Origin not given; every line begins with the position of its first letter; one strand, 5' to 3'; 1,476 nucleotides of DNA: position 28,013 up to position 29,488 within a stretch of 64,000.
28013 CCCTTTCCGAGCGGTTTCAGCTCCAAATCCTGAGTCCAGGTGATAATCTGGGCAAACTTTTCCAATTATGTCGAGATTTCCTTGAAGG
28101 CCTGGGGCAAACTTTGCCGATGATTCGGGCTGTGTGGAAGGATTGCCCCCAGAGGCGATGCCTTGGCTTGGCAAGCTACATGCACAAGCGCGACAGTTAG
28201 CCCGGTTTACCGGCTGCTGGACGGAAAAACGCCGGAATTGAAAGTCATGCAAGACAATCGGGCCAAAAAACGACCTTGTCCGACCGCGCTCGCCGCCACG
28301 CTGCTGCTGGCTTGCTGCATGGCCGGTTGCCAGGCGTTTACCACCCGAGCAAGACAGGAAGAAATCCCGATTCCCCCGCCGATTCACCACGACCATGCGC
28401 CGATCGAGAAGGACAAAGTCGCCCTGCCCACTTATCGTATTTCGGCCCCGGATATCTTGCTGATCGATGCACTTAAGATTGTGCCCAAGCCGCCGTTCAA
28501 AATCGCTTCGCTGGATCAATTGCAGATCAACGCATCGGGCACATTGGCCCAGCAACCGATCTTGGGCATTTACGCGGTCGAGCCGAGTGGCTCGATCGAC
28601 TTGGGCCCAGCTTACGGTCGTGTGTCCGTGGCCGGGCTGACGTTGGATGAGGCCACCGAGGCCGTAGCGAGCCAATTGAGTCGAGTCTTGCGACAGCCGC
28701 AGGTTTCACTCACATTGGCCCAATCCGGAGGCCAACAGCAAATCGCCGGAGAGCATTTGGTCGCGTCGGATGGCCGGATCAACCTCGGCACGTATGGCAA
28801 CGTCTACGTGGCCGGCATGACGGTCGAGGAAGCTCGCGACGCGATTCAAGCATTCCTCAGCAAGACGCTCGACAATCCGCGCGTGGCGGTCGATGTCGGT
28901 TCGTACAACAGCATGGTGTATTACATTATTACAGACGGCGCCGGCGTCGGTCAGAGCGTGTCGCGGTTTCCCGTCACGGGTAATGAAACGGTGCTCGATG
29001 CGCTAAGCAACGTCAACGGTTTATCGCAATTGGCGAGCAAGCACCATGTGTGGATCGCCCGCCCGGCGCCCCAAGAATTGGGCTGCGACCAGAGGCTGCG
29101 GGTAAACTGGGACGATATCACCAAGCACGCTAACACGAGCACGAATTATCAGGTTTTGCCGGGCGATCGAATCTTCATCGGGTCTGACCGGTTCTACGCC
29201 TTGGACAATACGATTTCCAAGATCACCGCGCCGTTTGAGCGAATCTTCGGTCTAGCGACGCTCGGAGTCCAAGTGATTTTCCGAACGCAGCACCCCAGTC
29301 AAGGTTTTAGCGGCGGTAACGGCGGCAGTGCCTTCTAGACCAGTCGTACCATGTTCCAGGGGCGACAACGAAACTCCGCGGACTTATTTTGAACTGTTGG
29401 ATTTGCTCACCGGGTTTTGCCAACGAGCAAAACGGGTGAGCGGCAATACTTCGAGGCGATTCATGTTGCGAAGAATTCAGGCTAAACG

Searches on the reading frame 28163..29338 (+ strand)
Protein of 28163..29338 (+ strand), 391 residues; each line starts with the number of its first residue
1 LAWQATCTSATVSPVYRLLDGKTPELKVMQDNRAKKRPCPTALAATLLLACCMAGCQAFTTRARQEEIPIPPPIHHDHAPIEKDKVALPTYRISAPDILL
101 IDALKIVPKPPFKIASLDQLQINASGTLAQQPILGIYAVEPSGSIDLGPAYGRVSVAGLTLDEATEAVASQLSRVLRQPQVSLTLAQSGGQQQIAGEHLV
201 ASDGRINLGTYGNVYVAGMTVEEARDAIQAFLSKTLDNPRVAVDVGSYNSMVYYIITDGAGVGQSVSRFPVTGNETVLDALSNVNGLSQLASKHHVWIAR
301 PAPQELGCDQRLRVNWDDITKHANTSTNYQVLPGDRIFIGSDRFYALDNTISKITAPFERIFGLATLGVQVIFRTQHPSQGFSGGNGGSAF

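Call 94: search_protein_families(library=pfam, proteins=[window:28163-29338:+], max_evalue=0.0001)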
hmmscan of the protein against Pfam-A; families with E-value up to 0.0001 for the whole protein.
window:28163-29338:+ (391 aa): 1 family
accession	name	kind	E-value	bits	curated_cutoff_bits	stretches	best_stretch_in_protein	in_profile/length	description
PF02563.21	Poly_export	-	2.4e-24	85.7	28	2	110-185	5-76/77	Polysaccharide biosynthesis/export protein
